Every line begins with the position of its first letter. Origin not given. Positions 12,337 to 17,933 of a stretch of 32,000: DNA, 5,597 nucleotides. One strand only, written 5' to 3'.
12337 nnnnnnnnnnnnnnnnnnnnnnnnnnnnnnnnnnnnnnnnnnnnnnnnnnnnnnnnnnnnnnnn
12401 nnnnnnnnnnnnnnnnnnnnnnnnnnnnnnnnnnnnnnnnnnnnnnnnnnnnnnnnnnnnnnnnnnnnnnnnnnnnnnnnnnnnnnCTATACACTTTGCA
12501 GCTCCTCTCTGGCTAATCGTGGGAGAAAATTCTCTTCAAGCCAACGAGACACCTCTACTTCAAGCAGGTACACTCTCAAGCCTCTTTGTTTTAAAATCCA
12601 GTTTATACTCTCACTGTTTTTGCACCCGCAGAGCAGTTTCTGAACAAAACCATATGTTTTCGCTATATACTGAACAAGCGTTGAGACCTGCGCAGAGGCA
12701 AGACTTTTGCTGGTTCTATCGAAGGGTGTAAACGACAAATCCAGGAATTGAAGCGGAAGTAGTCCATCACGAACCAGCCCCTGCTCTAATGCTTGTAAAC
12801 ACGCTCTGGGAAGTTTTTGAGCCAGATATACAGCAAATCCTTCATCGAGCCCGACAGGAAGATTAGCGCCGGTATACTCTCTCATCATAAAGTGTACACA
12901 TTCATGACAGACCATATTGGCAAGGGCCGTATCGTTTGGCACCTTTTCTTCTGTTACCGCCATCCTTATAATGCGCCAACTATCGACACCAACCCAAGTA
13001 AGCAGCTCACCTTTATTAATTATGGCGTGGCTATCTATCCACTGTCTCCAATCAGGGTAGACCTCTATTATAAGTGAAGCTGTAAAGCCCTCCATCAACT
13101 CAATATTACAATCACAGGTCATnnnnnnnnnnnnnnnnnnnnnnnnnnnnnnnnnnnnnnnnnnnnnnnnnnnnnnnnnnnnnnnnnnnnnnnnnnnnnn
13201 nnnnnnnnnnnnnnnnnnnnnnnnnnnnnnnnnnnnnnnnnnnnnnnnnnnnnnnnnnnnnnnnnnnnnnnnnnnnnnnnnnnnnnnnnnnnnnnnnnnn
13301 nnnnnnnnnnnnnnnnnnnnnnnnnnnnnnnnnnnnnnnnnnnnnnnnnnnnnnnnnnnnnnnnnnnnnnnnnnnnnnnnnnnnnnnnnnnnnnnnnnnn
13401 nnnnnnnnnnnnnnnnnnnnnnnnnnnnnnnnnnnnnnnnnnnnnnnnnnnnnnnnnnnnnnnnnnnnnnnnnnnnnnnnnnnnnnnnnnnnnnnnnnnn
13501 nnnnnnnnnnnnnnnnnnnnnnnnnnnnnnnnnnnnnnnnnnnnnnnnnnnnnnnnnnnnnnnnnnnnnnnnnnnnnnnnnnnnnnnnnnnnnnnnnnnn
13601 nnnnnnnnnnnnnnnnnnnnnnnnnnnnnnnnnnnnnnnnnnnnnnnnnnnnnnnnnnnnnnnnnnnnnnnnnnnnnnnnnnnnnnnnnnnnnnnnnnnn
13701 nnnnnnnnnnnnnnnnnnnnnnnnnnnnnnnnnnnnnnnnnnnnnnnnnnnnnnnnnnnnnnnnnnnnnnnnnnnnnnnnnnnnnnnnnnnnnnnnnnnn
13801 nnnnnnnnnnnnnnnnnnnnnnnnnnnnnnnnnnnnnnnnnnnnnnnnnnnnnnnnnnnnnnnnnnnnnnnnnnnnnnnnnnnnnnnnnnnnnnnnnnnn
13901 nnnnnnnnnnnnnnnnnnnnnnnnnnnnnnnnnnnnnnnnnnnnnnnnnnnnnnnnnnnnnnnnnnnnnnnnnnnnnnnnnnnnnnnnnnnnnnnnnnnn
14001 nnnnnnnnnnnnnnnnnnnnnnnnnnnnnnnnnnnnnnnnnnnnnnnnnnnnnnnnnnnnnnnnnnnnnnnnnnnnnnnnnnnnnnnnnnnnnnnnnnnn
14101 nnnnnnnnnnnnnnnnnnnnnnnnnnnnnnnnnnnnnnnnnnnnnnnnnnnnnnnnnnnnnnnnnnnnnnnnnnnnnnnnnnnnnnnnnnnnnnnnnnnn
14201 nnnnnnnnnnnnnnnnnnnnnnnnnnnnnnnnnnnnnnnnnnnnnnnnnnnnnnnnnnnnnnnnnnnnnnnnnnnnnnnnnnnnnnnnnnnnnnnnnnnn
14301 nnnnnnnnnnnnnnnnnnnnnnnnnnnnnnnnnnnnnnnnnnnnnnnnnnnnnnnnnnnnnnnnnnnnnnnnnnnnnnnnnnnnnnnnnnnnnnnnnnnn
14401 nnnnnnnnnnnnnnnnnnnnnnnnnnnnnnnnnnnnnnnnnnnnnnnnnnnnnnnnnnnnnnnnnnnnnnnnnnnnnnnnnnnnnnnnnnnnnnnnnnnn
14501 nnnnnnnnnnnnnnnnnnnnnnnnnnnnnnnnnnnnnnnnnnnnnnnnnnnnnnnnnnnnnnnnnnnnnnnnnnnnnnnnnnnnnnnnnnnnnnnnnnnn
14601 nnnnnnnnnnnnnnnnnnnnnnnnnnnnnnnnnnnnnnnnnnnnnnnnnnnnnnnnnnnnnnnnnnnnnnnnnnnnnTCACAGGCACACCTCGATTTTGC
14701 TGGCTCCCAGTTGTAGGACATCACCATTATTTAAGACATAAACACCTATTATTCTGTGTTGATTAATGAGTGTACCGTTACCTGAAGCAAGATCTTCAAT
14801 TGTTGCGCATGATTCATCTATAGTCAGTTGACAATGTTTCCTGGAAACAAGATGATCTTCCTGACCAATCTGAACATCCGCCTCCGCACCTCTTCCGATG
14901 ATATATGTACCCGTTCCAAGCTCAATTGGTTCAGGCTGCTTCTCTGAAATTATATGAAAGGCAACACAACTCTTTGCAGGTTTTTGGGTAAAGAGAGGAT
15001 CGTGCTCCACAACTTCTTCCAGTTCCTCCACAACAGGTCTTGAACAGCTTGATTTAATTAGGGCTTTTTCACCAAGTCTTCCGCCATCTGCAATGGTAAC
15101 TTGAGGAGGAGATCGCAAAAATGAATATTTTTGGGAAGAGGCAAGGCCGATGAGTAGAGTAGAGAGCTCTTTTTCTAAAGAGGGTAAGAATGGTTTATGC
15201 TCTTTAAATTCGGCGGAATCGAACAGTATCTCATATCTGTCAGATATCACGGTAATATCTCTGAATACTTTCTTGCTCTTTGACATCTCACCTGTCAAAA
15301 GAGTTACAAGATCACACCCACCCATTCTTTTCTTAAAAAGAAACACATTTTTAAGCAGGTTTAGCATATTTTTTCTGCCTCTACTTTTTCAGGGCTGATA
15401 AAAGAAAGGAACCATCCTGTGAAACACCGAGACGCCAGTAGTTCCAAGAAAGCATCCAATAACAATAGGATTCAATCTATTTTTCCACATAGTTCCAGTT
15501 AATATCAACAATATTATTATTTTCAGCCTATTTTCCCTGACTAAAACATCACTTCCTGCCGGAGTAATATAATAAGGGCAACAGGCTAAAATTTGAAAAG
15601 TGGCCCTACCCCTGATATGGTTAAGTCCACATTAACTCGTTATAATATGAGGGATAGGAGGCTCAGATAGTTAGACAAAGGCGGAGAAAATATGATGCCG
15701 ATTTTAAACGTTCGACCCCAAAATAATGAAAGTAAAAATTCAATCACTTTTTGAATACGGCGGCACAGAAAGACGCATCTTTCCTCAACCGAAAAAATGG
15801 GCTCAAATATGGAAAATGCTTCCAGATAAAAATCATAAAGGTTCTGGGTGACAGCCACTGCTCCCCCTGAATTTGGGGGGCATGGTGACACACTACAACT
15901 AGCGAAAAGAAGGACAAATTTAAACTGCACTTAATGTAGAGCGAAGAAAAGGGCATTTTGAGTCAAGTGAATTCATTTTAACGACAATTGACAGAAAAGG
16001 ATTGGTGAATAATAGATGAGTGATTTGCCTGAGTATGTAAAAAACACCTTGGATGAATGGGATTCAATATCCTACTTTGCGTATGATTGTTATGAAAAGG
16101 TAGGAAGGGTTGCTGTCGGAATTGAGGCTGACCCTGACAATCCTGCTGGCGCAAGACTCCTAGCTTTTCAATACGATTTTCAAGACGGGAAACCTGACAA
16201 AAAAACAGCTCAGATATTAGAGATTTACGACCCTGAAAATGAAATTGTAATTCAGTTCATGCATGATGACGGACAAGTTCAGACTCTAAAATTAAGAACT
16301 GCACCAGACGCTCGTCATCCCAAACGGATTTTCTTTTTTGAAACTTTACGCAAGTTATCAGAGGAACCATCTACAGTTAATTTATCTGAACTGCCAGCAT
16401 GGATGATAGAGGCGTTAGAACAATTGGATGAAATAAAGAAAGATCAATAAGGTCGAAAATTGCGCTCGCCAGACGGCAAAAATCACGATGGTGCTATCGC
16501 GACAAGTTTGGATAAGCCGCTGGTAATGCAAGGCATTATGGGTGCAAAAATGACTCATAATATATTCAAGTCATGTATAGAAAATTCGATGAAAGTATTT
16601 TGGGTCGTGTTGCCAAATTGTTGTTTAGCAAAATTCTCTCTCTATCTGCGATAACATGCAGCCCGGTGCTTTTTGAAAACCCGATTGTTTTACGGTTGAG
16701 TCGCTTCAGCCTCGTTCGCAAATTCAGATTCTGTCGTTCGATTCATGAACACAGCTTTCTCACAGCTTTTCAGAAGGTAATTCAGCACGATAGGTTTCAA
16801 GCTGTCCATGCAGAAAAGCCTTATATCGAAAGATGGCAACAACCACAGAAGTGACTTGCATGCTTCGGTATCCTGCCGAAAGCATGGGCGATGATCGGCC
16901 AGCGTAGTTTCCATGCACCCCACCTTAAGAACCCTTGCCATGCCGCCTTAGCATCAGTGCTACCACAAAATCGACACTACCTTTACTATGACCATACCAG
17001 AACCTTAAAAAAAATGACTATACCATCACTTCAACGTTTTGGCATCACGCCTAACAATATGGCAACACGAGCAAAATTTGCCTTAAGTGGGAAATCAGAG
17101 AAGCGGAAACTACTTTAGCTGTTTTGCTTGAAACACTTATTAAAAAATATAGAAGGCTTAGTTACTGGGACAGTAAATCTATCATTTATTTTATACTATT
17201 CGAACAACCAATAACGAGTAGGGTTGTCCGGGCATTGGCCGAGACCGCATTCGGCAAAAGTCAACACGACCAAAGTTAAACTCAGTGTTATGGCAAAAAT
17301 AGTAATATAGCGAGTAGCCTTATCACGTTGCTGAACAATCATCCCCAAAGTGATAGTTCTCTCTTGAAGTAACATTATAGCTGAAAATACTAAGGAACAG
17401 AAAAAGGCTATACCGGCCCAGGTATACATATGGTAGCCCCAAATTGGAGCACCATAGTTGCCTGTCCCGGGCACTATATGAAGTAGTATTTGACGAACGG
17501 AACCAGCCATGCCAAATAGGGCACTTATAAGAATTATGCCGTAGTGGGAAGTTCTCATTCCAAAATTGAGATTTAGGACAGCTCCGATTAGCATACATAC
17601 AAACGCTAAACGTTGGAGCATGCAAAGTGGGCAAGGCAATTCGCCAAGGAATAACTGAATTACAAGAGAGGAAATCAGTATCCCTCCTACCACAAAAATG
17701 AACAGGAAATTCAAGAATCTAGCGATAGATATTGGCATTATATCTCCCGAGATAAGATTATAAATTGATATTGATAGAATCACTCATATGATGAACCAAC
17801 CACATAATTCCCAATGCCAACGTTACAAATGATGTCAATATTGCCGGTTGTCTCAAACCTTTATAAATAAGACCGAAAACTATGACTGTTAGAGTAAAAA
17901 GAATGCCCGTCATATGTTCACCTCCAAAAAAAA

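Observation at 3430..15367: SEDS-bPBP pair wired to FHA / Ser-Thr kinase / PP2C signalling, with SPFH, FGE-sulfatase and HExxH extras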

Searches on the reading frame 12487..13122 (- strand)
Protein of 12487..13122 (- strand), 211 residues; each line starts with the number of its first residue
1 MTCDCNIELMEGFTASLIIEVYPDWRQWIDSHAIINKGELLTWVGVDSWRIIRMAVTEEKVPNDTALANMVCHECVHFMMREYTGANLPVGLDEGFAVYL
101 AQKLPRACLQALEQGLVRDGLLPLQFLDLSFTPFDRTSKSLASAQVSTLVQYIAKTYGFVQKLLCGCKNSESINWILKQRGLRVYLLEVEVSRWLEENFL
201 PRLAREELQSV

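Call 4: search_protein_families(library=pfam, proteins=[window:12487-13122:-], max_evalue=0.01)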
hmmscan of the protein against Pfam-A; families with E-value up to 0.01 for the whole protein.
window:12487-13122:- (211 aa): 1 family
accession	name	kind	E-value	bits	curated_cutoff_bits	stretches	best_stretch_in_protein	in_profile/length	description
PF13485.12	Peptidase_MA_2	-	2e-07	31.4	32.4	1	69-164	68-164/201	Peptidase MA superfamily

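Call 20: search_protein_families(library=pfam, proteins=[window:12487-13122:-], max_evalue=5)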
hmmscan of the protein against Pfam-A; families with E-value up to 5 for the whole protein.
window:12487-13122:- (211 aa): 1 family
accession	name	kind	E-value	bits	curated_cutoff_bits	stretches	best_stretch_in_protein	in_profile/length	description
PF13485.12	Peptidase_MA_2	-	2e-07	31.4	32.4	1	69-164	68-164/201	Peptidase MA superfamily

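Call 21: search_protein_families(library=ncbifam, proteins=[window:12487-13122:-], max_evalue=0.01)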
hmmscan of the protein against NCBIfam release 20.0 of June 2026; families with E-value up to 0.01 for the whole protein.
window:12487-13122:- (211 aa): 0 families

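Call 44: find_homologous_proteins(query=window:12487-13122:-, max_evalue=0.001)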
Query window:12487-13122:- (211 aa): 1 proteins with E <= 0.001 among 172 candidates.
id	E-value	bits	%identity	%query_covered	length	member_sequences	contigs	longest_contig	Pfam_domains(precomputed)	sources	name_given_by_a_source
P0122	3.7e-139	479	100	100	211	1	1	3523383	PF13485.12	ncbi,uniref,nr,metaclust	ncbi:gluzincin family metallopeptidase [Desulfotalea psychrophila]|uniref:Peptidase MA-like domain-c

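Call 46: find_related_loci(query=A3, collection=metagenome_contigs, flank=10000)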
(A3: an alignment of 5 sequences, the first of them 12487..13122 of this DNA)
Query A3 (211 aa) in metagenome_contigs; peptide patterns used: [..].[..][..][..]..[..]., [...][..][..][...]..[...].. (x = any residue, [..] = any of these).
174 stretches matched a pattern; 1 encode a relative of the query (tblastn E <= 1e-3); 1 distinct loci.
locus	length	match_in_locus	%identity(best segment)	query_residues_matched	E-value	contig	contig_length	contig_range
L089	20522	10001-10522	35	19-190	9e-32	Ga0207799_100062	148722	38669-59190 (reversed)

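Call 48: search_protein_families(library=pfam, proteins=[L089:9773-10552:+, L089:10562-12424:+, L089:12557-13621:+, L089:13640-14644:+, L089:14702-16828:+, L089:16879-19473:+, L089:19470-20426:+], max_evalue=0.01)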
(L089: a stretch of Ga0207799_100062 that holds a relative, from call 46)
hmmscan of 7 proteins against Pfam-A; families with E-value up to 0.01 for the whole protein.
L089:9773-10552:+ (259 aa): 1 family
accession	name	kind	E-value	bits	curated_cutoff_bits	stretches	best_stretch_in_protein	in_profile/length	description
PF13485.12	Peptidase_MA_2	-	4.6e-18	66.2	32.4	1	115-255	56-199/201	Peptidase MA superfamily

L089:10562-12424:+ (620 aa): 2 families
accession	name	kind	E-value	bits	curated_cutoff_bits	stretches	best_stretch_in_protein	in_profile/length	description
PF00905.27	Transpeptidase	-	3e-54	184.7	22.1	1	258-609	1-298/299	Penicillin binding protein transpeptidase domain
PF21922.1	PBP_dimer_2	-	1.1e-07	32.4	27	1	156-233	1-78/83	Penicillin binding protein A dimerisation domain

L089:12557-13621:+ (354 aa): 1 family
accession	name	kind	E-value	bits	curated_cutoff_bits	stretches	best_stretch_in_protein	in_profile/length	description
PF16548.10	FlgT_N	-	0.0017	19.3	28.8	1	27-107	3-80/87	Flagellar assembly protein T, N-terminal domain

L089:13640-14644:+ (334 aa): 1 family
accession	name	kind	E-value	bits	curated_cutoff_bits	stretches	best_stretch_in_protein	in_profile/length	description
PF03783.19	CsgG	-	5.3e-07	29.6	20.8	1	75-136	40-100/210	Curli production assembly/transport component CsgG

L089:14702-16828:+ (708 aa): 8 families
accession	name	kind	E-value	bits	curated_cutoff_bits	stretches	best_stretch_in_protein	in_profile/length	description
PF12773.13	DZR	-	3.6e-11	43.5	27.3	2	7-52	2-44/45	Double zinc ribbon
PF13240.11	Zn_Ribbon_1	-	9.2e-10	38.4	25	2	686-706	2-22/23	zinc-ribbon domain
PF01145.31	Band_7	-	1.2e-07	32.4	23.6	1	83-272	3-176/176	SPFH domain / Band 7 family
PF13248.11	Zn_ribbon_3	-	1.6e-07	31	27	1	685-706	4-25/26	zinc-ribbon domain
PF18912.6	DZR_2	-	1.4e-05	25.2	27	1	8-53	12-56/56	Double zinc ribbon domain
PF17032.10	Zn_ribbon_15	-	2e-05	25.8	28.9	0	683-704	52-73/73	zinc-ribbon family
PF13421.11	Band_7_1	-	5.6e-05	23.3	24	0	157-244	107-195/211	SPFH domain-Band 7 family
PF07191.17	Zn_ribbon_6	-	0.00093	19.6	25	1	20-58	3-41/67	Double zinc ribbon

L089:16879-19473:+ (864 aa): 0 families

L089:19470-20426:+ (318 aa): 1 family
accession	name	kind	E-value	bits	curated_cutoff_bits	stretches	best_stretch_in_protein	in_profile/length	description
PF09321.15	DUF1978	-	0.0012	18.6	25.4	1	93-153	100-163/244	Domain of unknown function (DUF1978)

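Call 63: search_protein_representatives(protein=window:12487-13122:-)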
Query: 211 residues. Proteins with E-value up to 0.001 (for the whole library): 95; up to 1e-10: 11; up to 1e-30: 3. The best 95 are listed.
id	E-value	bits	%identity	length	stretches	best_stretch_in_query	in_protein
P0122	1.2e-139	479.3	100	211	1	1-211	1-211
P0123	6.0e-48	179.7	49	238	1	3-196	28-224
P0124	8.7e-35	136.7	36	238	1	11-196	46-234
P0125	5.8e-30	121.0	39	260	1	17-190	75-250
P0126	3.4e-27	111.9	42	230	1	16-193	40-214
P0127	3.0e-25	105.6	42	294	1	18-195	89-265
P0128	2.6e-20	89.4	44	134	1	70-189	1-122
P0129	1.2e-12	64.4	30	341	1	40-198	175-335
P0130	3.6e-11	59.6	34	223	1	30-195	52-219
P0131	5.7e-11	58.9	33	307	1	51-201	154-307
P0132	7.5e-11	58.5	31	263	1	56-198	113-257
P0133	1.7e-10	57.4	30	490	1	19-195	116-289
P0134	2.5e-10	56.8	29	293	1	49-195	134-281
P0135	5.5e-10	55.7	36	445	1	64-184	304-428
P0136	1.5e-09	54.3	31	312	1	29-196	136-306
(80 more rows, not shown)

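Call 66: search_solved_structures(query=A5, max_evalue=1)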
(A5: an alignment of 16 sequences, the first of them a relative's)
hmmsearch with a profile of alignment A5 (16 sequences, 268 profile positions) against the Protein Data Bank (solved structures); distinct sequences matched with E-value up to 1: 2.
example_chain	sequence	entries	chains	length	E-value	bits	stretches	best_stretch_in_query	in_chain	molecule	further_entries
8ouw_C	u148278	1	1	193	0.075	15.5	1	147-257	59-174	DNA replication complex GINS protein PSF3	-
4kx7_A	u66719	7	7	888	0.077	15.4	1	119-160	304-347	Glutamyl aminopeptidase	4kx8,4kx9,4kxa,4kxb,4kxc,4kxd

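Call 67: search_protein_families(library=pfam, alignment_id=A5, max_evalue=0.001)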
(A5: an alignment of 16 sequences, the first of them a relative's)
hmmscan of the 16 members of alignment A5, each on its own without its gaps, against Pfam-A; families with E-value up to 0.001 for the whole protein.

A. member 1, P0122 (211 aa): 1 family
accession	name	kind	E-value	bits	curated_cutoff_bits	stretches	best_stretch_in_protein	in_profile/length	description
PF13485.12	Peptidase_MA_2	-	2e-07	31.4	32.4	1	69-164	68-164/201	Peptidase MA superfamily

B. families by the number of members that match (of 16 scanned): 6 families
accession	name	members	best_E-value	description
PF13485.12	Peptidase_MA_2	16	5.3e-20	Peptidase MA superfamily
PF07607.17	DUF1570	2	2e-05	Protein of unknown function (DUF1570)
PF14559.12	TPR_19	1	4.9e-06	Tetratricopeptide repeat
PF00515.34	TPR_1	1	7.9e-05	Tetratricopeptide repeat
PF01752.23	Peptidase_M9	1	0.00027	Collagenase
PF04542.20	Sigma70_r2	1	0.00086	Sigma-70 region 2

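Call 74: predict_structure(alignment_id=A5)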
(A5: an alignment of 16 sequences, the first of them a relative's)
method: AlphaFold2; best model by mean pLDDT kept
length: 211 residues; sequences in the alignment: 16
mean_pLDDT: 85.7   pTM: 0.81
mean pLDDT of the five models: 85.7, 83.8, 83.5, 82.8, 82.1
residues with pLDDT >= 90: 117; 70-90: 68; 50-70: 22; < 50: 4
segments of 3 or more residues with pLDDT < 50: none
pLDDT, mean of each block of 10 residues (from residue 1): 72 81 85 55 62 87 91 91 92 93 91 95 88 92 95 91 93 92 93 92 72 59
secondary structure, 60 per line:
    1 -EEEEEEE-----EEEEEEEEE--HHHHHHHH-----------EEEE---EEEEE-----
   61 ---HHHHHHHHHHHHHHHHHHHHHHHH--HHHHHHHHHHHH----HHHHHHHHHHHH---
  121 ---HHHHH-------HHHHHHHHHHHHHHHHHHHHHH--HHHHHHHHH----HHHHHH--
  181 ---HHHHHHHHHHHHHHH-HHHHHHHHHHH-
elements in order: E2-8 E14-22 H25-32 E44-47 E51-55 H64-87 H90-101 H106-117 H124-128 H136-157 H160-168 H173-178 H184-198 H200-210

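Call 78: fold_search(model_id=the predicted structure, library=pdb)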
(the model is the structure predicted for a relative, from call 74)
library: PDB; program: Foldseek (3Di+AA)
matches with E <= 10: 90; with E <= 0.001: 0
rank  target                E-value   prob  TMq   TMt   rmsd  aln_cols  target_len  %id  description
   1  3qnf_A                1.3e-01  0.60  0.36  0.14  11.2       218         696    9  Crystal structure of the open state of human endoplasmic reticulum aminopeptidase 1 ERAP1 (released 2011-02-23)
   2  8yzi_B                7.5e-01  0.28  0.38  0.12   9.4       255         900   11  The structure of PDCoV RBD and dog APN complex (released 2024-12-11)
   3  9daz_A                9.3e-01  0.21  0.37  0.12  12.4       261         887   11  Molecular basis of pathogenicity of the recently emerged FCoV-23 coronavirus. Complex of fAPN with FCoV-23 RBD (released 2025-07-09)
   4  5yo1                  1.0e+00  0.12  0.28  0.10  12.6       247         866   10  Structure of ePepN E298A mutant in complex with Puromycin (released 2018-11-07)
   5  7p7p_A                1.3e+00  0.16  0.35  0.11  11.3       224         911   14  Crystal structure of ERAP2 aminopeptidase in complex with phosphinic pseudotripeptide((1R)-1-Amino-3-phenylpropyl){(2S (released 2022-01-26)
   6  5lhd_A                1.4e+00  0.21  0.41  0.13  11.0       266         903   10  Structure of glycosylated human aminopeptidase N (released 2017-04-05)
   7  5lhd_B                1.4e+00  0.20  0.40  0.13  11.0       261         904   10  Structure of glycosylated human aminopeptidase N (released 2017-04-05)
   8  5lhd_C                1.5e+00  0.20  0.40  0.13  10.9       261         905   10  Structure of glycosylated human aminopeptidase N (released 2017-04-05)
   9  7v9p_A                1.6e+00  0.16  0.36  0.12  10.3       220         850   14  Crystal structure of the lanthipeptide zinc-metallopeptidase EryP from saccharopolyspora erythraea in intermediate sta (released 2022-05-11)
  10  5zi5_A                1.7e+00  0.20  0.40  0.13  10.8       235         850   11  Crystal structure of Legionella pneumophila aminopeptidase A (released 2018-09-19)
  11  1j7n_A                1.7e+00  0.10  0.26  0.10  19.8       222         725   16  Anthrax Toxin Lethal factor (released 2001-11-07)
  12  3dwc_D                1.7e+00  0.12  0.28  0.14  16.9       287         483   13  Trypanosoma Cruzi Metallocarboxypeptidase 1 (released 2008-09-09)
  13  9dbi_D                1.9e+00  0.04  0.21  0.20  12.5       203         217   10  Structure of Hailong HalB D21A/D23A mutant (released 2025-05-07)
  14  4jbs_B                2.4e+00  0.11  0.34  0.12  11.8       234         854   12  Crystal structure of the human Endoplasmic Reticulum Aminopeptidase 2 in complex with PHOSPHINIC PSEUDOTRIPEPTIDE inhi (released 2013-12-11)
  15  5zmf                  2.4e+00  0.03  0.15  0.07  20.8       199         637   11  AMPPNP complex of C. reinhardtii ArsA1 (released 2019-03-20)
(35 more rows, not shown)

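Call 84: search_protein_families(library=padloc, proteins=[window:12487-13122:-], max_evalue=0.001)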
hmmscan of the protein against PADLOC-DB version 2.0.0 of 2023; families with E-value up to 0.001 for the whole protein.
window:12487-13122:- (211 aa): 0 families

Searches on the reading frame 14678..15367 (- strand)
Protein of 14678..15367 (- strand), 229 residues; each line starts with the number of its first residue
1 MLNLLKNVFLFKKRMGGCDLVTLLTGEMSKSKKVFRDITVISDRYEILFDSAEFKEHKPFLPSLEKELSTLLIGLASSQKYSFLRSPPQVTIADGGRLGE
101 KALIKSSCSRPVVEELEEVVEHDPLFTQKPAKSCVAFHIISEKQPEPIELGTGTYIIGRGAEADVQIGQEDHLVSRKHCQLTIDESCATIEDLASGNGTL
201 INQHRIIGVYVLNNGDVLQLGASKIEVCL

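Call 4: search_protein_families(library=pfam, proteins=[window:14678-15367:-], max_evalue=0.01)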
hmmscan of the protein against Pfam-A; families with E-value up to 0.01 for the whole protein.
window:14678-15367:- (229 aa): 3 families
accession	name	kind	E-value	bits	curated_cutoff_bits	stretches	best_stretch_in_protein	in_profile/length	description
PF00498.31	FHA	-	1.1e-16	61.5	20.7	1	155-221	1-67/67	FHA domain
PF16697.10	Yop-YscD_cpl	-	1.1e-11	45.3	33.2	1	148-226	12-89/94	Inner membrane component of T3SS, cytoplasmic domain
PF12401.13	FhaA_N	-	3.5e-06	27.9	25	1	11-96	20-105/115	FhaA, N-terminal domain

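Call 21: search_protein_families(library=ncbifam, proteins=[window:14678-15367:-], max_evalue=0.01)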
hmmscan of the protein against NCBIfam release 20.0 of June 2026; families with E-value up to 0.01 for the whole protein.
window:14678-15367:- (229 aa): 5 families
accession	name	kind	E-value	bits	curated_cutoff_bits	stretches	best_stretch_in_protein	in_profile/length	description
NF049868.1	FhaB_Rv0019c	equivalog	1.6e-11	44.5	125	1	146-226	79-157/158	FHA domain-containing protein FhaB/FipA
NF052573.1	HisKinEspAMyxo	equivalog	1.5e-10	39.8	1400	1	149-223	42-114/755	serine histidine kinase EspA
TIGR03354.1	VI_FHA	hypoth_equivalog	1.7e-09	38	120.25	1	150-229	21-103/420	type VI secretion system-associated FHA domain protein TagH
NF041660.2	oxygluDhInhib_OdhI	equivalog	6.1e-07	29.4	200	1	156-222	59-122/130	oxoglutarate dehydrogenase inhibitor Odhl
NF052403.1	ESX1TransRegEspM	equivalog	0.0027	16.6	550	1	137-214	13-87/367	ESX-1 type VII secretion system transcriptional regulator EspM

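Call 84: search_protein_families(library=padloc, proteins=[window:14678-15367:-], max_evalue=0.001)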
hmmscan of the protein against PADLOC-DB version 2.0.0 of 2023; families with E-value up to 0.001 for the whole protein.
window:14678-15367:- (229 aa): 0 families

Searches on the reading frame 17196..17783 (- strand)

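Call 20: search_protein_families(library=pfam, proteins=[window:17196-17783:-], max_evalue=5)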
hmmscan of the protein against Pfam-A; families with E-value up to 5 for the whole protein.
window:17196-17783:- (195 aa): 4 families
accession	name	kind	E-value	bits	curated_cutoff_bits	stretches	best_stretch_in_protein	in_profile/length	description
PF02600.21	DsbB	-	1.5e-11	45.4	22.1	1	22-105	2-86/148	Disulfide bond formation protein DsbB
PF07885.22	Ion_trans_2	-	0.073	13.4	22.5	1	117-179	13-73/79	Ion channel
PF11466.13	Doppel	-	0.5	10.5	25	1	121-144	7-29/30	Prion-like protein Doppel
PF18969.5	DUF5708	-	1.1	9.6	26.9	1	36-71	15-50/60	Family of unknown function (DUF5708)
